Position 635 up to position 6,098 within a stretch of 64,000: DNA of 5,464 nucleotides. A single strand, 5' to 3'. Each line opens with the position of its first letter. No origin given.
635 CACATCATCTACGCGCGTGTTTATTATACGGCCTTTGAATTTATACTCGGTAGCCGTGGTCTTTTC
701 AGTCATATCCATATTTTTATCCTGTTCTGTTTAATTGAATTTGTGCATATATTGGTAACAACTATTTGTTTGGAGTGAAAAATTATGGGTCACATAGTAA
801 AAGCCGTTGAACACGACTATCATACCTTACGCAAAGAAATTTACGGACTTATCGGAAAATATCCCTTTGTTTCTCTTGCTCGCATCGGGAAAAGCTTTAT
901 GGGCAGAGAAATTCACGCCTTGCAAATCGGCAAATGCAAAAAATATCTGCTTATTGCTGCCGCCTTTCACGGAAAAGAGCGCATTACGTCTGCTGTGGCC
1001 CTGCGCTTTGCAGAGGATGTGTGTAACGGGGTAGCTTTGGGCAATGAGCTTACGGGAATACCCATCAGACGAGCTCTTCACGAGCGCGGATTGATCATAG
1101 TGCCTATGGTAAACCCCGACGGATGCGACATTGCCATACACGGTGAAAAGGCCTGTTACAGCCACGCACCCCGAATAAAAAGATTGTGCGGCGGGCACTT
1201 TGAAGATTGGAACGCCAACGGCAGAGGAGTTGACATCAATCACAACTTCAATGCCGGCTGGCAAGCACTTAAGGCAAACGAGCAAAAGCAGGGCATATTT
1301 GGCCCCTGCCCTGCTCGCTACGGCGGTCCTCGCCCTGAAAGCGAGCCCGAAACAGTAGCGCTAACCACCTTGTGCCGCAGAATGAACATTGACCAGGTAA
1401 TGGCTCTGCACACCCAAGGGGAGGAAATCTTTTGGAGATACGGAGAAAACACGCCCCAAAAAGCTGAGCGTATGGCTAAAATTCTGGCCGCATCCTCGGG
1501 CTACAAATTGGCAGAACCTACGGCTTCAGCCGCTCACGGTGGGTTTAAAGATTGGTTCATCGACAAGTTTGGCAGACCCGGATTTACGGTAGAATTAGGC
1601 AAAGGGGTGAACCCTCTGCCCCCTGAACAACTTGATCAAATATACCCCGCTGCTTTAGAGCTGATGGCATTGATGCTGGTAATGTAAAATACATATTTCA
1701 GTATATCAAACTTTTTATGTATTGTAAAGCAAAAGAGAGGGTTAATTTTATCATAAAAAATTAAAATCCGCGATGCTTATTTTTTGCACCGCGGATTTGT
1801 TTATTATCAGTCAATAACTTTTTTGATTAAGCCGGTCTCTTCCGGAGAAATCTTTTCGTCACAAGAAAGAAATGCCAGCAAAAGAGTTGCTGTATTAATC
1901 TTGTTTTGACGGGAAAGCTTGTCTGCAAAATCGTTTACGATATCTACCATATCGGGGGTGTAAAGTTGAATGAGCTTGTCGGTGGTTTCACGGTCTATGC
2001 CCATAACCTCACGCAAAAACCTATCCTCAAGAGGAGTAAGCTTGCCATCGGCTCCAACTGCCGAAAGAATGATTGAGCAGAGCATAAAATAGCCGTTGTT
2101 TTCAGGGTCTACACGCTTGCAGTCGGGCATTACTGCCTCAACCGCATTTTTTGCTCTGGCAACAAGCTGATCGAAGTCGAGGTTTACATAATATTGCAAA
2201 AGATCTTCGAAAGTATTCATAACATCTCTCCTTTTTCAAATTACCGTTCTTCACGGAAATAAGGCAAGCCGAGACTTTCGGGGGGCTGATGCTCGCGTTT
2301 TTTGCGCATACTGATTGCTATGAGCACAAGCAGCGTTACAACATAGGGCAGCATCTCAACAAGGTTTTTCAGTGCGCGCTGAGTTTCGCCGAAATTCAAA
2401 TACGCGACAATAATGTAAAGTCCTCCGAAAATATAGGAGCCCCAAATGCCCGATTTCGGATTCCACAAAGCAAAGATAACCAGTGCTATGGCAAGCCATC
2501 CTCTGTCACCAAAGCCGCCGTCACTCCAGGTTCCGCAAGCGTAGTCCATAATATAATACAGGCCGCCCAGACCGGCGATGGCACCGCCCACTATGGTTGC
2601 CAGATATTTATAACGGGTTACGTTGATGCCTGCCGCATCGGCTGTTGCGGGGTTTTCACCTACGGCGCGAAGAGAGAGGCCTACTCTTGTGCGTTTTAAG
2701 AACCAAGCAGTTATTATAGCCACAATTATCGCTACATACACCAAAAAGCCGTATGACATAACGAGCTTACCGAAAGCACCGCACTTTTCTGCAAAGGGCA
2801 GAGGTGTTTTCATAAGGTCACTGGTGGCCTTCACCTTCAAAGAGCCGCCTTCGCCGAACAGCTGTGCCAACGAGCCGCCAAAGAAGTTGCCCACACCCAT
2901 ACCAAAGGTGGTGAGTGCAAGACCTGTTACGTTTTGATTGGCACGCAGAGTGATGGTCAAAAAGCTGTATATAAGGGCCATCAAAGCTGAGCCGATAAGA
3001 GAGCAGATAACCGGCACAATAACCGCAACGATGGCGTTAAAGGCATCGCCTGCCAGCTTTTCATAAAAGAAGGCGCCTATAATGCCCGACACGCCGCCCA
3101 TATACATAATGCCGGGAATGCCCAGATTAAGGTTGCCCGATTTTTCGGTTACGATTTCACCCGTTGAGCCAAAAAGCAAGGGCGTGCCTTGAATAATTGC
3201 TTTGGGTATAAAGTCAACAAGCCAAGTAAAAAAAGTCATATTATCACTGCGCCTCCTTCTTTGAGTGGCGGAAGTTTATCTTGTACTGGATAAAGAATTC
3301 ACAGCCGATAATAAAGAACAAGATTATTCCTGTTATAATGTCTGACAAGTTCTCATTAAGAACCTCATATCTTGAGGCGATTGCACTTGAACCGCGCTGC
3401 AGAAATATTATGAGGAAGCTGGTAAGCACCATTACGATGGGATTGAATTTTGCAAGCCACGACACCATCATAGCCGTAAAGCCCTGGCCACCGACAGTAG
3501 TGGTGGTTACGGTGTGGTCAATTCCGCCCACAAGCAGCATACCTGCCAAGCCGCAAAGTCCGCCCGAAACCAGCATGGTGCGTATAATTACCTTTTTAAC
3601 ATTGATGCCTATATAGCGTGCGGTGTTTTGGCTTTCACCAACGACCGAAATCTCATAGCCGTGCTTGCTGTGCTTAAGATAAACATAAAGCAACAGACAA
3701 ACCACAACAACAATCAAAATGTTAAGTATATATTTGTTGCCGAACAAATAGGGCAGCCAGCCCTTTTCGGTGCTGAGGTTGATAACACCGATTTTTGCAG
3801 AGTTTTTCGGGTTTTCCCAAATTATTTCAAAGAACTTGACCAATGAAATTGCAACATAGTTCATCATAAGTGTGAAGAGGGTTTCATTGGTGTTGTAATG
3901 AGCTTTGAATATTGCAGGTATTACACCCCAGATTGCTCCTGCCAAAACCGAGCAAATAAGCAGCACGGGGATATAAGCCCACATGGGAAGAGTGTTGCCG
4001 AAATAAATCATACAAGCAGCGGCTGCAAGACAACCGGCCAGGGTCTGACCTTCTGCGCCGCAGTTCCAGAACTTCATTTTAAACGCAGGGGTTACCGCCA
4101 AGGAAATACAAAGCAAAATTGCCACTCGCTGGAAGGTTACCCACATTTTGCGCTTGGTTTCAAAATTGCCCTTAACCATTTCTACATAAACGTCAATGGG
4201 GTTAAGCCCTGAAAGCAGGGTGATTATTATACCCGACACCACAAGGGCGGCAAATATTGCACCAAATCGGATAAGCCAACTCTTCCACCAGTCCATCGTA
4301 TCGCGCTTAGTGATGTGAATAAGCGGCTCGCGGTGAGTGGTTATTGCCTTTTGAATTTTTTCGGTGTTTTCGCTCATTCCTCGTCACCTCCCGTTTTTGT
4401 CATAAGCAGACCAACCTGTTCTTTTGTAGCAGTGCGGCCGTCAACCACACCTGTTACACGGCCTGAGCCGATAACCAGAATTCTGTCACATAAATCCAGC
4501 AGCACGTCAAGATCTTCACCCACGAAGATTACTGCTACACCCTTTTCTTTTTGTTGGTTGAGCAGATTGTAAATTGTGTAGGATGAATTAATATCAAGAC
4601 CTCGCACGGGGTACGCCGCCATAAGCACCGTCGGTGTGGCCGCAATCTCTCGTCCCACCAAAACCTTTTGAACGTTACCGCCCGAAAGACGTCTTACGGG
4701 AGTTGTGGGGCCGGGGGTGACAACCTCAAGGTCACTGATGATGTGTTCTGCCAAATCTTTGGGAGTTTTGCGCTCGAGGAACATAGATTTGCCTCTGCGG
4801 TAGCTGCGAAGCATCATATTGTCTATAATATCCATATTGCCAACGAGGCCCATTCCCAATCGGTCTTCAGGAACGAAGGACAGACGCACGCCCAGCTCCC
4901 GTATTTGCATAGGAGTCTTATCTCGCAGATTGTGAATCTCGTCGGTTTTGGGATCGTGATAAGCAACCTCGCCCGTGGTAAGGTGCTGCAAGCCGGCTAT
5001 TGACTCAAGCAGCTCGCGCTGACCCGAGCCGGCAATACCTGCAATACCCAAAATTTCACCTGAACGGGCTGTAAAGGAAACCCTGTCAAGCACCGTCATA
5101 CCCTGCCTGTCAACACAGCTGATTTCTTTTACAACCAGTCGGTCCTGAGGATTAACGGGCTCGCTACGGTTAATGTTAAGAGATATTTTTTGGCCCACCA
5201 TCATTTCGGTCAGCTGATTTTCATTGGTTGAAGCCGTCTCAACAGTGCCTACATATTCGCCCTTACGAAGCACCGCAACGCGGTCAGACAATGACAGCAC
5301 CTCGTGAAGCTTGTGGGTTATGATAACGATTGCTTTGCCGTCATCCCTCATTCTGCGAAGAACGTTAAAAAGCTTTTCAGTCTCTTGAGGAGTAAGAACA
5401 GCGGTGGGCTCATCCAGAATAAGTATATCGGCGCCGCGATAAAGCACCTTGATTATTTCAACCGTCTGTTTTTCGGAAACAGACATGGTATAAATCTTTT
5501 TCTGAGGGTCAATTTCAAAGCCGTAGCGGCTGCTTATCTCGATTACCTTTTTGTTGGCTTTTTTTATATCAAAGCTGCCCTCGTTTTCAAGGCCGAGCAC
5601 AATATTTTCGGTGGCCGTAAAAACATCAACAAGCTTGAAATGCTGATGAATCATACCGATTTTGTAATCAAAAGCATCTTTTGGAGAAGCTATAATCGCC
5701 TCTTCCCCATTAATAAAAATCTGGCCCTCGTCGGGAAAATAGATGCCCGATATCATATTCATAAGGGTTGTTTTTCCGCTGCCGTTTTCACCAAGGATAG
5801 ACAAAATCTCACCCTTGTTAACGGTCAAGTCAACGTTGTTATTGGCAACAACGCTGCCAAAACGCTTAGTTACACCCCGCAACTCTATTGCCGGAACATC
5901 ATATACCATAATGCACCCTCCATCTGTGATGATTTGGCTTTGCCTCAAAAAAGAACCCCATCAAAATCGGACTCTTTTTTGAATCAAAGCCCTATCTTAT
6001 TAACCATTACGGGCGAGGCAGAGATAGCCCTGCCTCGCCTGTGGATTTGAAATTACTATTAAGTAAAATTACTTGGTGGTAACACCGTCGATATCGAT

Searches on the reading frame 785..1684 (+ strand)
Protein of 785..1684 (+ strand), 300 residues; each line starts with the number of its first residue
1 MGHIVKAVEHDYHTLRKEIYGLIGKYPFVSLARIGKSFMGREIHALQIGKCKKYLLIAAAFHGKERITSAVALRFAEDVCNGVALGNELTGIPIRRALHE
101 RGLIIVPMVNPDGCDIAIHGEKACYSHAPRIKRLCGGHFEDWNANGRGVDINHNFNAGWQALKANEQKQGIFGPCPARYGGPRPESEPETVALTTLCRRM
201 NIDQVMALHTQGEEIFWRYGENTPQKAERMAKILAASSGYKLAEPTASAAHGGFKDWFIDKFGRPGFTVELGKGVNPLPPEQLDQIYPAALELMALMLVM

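Call 69: search_protein_families(library=pfam, proteins=[window:785-1684:+], max_evalue=0.00001)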
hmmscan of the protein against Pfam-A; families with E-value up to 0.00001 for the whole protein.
window:785-1684:+ (300 aa): 1 family
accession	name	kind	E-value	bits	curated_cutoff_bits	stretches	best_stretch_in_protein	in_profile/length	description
PF00246.29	Peptidase_M14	-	2.3e-33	116.5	21.6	1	25-286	11-279/286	Zinc carboxypeptidase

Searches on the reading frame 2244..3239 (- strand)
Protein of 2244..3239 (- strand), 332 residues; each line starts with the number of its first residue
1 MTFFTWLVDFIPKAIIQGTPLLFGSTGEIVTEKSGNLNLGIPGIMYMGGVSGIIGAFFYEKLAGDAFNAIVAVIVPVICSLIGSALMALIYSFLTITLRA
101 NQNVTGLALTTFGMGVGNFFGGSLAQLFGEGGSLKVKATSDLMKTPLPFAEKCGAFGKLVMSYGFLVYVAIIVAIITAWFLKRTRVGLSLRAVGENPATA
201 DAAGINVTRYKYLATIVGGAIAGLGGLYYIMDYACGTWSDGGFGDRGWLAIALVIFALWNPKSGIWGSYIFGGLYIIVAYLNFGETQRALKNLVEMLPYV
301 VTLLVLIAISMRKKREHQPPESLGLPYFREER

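Call 69: search_protein_families(library=pfam, proteins=[window:2244-3239:-], max_evalue=0.00001)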
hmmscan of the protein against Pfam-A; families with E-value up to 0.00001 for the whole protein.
window:2244-3239:- (332 aa): 1 family
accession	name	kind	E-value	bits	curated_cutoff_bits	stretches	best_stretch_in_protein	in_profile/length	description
PF02653.21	BPD_transp_2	-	1.3e-30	106.9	26.8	1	15-306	6-269/269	Branched-chain amino acid transport system / permease component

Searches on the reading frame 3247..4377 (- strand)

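Call 69: search_protein_families(library=pfam, proteins=[window:3247-4377:-], max_evalue=0.00001)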
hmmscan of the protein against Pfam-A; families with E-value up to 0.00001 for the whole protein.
window:3247-4377:- (377 aa): 1 family
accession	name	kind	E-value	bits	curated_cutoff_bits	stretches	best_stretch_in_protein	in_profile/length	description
PF02653.21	BPD_transp_2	-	9e-31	107.4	26.8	1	84-356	8-268/269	Branched-chain amino acid transport system / permease component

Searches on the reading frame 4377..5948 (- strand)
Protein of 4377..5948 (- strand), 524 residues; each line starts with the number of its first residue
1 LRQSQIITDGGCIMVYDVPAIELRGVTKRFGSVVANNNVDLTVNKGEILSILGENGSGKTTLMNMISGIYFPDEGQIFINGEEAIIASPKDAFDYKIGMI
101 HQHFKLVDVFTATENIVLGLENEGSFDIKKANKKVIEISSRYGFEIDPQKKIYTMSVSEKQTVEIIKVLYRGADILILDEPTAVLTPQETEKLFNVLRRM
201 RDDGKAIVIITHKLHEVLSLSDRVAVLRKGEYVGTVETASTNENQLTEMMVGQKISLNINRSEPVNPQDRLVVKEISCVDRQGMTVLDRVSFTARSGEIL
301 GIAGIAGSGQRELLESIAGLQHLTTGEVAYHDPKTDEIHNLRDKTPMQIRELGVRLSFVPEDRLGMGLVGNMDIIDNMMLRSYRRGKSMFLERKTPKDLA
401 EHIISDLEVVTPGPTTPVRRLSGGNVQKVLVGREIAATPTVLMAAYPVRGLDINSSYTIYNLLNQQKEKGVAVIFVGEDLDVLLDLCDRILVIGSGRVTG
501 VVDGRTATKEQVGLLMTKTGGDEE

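Call 69: search_protein_families(library=pfam, proteins=[window:4377-5948:-], max_evalue=0.00001)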
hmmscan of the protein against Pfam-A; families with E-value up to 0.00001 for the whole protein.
window:4377-5948:- (524 aa): 1 family
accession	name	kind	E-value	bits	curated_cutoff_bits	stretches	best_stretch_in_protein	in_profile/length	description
PF00005.33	ABC_tran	-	3.6e-43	147.9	25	2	37-183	2-137/137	ABC transporter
